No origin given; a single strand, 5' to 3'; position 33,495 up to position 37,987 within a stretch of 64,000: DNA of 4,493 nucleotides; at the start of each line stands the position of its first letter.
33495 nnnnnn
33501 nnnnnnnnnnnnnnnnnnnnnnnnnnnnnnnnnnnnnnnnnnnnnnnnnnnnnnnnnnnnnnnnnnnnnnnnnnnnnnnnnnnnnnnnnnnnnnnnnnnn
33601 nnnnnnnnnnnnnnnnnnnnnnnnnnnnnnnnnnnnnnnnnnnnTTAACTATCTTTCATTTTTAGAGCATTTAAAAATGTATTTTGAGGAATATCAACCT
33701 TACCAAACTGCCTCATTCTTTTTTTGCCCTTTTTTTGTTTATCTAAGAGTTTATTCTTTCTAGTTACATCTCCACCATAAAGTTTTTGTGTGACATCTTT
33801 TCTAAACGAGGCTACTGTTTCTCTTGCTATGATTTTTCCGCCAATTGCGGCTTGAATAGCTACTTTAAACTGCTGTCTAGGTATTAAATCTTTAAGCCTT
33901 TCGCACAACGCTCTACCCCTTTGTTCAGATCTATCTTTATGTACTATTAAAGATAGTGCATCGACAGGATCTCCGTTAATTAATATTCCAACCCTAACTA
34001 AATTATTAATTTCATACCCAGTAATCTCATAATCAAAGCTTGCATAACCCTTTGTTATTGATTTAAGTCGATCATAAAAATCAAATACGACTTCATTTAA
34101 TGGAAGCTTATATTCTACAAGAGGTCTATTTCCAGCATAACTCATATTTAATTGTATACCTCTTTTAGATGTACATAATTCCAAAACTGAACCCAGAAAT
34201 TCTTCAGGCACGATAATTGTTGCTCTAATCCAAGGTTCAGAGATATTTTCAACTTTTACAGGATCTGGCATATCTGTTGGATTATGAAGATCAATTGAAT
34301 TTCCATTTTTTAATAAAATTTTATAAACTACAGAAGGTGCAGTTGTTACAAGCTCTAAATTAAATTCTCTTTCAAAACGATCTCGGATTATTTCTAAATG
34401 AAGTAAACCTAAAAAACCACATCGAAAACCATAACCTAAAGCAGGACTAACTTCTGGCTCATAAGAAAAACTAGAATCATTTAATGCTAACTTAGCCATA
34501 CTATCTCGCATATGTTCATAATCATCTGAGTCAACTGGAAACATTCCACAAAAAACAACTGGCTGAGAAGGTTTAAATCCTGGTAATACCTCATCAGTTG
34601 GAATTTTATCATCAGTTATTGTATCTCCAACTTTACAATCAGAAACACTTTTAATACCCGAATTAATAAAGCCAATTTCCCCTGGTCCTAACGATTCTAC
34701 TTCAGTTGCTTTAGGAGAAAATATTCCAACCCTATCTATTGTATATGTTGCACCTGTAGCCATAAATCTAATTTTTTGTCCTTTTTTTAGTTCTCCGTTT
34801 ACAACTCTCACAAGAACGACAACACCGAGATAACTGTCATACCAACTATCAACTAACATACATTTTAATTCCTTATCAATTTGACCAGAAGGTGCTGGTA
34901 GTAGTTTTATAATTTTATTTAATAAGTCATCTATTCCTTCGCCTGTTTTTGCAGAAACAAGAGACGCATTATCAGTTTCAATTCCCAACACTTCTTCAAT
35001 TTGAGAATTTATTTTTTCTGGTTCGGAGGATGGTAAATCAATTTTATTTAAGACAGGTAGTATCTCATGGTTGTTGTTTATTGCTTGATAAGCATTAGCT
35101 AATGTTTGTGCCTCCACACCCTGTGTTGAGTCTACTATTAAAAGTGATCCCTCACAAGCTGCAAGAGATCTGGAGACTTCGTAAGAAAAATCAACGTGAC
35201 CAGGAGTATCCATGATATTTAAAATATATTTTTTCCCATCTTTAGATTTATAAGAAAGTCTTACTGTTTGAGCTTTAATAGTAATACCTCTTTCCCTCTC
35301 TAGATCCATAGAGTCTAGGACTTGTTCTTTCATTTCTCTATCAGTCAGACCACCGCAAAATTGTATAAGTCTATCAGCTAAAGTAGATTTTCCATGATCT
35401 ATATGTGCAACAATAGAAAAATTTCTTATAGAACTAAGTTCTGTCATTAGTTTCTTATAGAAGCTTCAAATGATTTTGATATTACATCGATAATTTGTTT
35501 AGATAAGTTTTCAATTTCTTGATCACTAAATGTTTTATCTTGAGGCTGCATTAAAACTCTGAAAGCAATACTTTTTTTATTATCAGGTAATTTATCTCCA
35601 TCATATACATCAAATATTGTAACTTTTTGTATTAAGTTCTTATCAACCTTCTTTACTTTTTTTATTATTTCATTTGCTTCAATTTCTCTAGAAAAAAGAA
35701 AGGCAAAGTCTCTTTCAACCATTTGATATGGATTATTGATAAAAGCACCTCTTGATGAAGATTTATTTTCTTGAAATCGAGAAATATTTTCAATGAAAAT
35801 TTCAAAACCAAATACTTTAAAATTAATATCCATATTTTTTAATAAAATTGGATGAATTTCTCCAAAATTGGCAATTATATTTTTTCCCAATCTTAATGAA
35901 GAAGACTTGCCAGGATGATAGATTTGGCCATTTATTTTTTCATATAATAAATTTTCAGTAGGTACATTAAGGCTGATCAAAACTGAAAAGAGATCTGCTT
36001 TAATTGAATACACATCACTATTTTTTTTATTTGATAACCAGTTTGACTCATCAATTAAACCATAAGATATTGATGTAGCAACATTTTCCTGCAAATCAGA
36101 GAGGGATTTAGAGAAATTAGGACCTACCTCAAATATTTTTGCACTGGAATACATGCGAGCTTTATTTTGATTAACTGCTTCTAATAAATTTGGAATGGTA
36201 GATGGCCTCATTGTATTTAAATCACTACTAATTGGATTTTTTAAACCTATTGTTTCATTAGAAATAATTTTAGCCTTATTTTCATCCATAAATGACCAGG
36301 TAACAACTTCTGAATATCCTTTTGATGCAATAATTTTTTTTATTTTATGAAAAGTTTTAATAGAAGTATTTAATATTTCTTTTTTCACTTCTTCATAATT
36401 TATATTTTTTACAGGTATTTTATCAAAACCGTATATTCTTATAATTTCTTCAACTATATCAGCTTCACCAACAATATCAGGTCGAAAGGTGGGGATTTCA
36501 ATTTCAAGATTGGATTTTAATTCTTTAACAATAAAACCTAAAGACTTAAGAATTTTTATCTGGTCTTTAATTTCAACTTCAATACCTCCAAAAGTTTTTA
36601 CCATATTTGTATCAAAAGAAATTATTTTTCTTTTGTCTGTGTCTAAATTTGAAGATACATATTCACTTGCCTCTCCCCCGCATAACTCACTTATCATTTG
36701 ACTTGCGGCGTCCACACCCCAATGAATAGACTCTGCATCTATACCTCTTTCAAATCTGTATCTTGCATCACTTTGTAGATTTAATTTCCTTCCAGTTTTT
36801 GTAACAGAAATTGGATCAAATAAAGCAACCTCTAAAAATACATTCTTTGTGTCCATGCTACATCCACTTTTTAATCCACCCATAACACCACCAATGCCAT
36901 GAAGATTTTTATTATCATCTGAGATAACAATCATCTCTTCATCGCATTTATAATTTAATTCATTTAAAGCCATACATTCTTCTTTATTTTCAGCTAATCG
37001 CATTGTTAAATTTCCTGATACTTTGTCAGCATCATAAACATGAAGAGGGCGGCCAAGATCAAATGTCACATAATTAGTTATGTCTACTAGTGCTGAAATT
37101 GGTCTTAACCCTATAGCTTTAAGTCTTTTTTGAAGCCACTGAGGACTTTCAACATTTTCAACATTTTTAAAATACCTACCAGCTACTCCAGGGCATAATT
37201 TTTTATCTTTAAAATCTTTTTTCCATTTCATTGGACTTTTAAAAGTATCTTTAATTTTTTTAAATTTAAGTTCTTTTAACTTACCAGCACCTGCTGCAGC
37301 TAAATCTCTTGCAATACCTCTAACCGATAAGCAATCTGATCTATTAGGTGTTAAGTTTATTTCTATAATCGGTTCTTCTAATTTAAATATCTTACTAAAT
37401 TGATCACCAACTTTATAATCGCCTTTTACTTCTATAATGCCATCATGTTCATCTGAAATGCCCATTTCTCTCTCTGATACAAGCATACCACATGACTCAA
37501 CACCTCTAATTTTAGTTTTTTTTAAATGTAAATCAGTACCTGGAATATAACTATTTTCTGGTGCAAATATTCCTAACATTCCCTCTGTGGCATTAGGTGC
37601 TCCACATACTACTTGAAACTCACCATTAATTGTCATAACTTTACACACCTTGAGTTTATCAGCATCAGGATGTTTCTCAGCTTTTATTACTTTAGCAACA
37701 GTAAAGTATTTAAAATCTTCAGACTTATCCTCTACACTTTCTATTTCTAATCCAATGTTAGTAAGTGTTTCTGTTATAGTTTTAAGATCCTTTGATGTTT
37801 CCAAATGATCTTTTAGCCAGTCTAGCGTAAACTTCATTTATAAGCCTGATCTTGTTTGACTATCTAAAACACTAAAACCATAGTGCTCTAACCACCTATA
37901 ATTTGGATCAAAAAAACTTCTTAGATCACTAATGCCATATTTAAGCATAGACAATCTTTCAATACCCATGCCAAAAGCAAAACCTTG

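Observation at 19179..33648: Two parallel DPM1-like GT2 + sugar-tailoring + giant membrane protein modules: candidate Arn/Gtr-style lipid-linked periplasmic glycosylation systems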

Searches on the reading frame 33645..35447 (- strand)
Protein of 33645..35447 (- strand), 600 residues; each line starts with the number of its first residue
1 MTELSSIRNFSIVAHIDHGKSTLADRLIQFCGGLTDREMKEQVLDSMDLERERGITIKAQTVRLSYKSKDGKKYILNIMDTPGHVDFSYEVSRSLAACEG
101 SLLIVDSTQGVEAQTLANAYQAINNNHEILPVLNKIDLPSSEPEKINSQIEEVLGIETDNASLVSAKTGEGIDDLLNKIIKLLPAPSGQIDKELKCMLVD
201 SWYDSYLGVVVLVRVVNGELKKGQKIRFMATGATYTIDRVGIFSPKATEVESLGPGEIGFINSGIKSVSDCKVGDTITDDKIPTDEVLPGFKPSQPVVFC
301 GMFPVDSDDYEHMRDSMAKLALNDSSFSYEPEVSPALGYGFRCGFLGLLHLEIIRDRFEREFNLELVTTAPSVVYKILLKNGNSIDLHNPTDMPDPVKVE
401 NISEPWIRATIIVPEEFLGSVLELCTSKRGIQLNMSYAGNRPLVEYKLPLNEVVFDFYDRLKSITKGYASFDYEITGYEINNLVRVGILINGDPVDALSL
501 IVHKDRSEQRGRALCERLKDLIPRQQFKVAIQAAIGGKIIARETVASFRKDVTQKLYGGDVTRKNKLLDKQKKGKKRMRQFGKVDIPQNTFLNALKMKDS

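Call 6: search_protein_families(library=pfam, proteins=[window:33645-35447:-], max_evalue=0.01)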
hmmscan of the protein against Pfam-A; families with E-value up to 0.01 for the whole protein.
window:33645-35447:- (600 aa): 10 families
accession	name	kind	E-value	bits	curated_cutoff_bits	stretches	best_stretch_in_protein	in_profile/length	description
PF00009.33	GTP_EFTU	-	1.8e-52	178.1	26.5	1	6-184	2-187/188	Elongation factor Tu GTP binding domain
PF06421.17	LepA_C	-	6.7e-49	164.9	29.7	1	490-596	1-107/107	GTP-binding protein LepA C-terminus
PF00679.30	EFG_C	-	2.9e-22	78.9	27.9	1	402-480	2-80/89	Elongation factor G C-terminus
PF03144.31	GTP_EFTU_D2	-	1e-10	42.4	30.3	1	208-278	1-73/73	Elongation factor Tu domain 2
PF14492.12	EFG_III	-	4.1e-05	24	27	1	294-368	2-73/75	Elongation Factor G, domain III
PF22042.2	EF-G_D2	-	9.5e-05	22.9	27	1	200-278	8-82/84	Elongation factor G domain 2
PF01926.29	MMR_HSR1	-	0.00065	20.2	21.9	1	17-135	9-113/113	50S ribosome-binding GTPase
PF00071.28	Ras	-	0.0017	18.4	21.6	1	56-182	31-159/162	Ras family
PF08477.19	Roc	-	0.0032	18.1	27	1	52-137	31-119/119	Ras of Complex, Roc, domain of DAPkinase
PF16897.10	MMR_HSR1_Xtn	-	0.0078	16.6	35.2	0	127-182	56-103/106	C-terminal region of MMR_HSR1 domain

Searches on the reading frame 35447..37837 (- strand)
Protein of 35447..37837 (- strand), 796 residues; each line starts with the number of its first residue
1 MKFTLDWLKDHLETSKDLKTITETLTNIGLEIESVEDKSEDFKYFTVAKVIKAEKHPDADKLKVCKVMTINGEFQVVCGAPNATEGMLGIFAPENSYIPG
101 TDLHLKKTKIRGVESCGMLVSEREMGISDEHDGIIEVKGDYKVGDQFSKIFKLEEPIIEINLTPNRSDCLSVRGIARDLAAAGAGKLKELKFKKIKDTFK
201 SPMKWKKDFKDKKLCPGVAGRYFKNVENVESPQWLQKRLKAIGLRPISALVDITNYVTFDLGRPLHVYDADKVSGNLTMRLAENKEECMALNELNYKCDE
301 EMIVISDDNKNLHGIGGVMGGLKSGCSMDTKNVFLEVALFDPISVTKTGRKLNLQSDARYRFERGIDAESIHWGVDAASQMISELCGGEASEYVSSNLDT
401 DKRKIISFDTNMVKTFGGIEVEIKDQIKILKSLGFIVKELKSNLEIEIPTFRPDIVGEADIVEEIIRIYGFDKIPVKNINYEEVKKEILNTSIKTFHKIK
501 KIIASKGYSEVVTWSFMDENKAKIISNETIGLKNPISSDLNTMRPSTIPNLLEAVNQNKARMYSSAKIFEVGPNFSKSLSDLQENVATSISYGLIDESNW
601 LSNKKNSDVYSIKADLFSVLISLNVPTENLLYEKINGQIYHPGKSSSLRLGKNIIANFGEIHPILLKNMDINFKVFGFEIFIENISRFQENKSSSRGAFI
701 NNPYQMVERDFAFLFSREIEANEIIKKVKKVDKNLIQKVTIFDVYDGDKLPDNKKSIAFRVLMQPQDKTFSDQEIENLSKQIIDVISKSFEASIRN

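Call 6: search_protein_families(library=pfam, proteins=[window:35447-37837:-], max_evalue=0.01)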
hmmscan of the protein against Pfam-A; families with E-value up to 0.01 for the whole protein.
window:35447-37837:- (796 aa): 6 families
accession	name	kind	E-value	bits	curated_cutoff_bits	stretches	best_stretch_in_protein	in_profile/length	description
PF03483.22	B3_4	-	1.5e-63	213.9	29.3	1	215-387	2-174/174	B3/4 domain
PF17759.6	tRNA_synthFbeta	-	1.5e-39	136.2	22.4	1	486-680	12-212/214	Phenylalanyl tRNA synthetase beta chain CLM domain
PF03147.19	FDX-ACB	-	1.4e-25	90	31.1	1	704-795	3-94/94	Ferredoxin-fold anticodon binding domain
PF03484.21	B5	-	1.4e-18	67.3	28.6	1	406-471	1-67/67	tRNA synthetase B5 domain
PF01588.26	tRNA_bind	-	6.3e-18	65.1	27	1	46-145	2-95/96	Putative tRNA binding domain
PF18262.7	PhetRS_B1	-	0.0033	18.1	26.8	0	152-180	50-78/83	Phe-tRNA synthetase beta subunit B1 domain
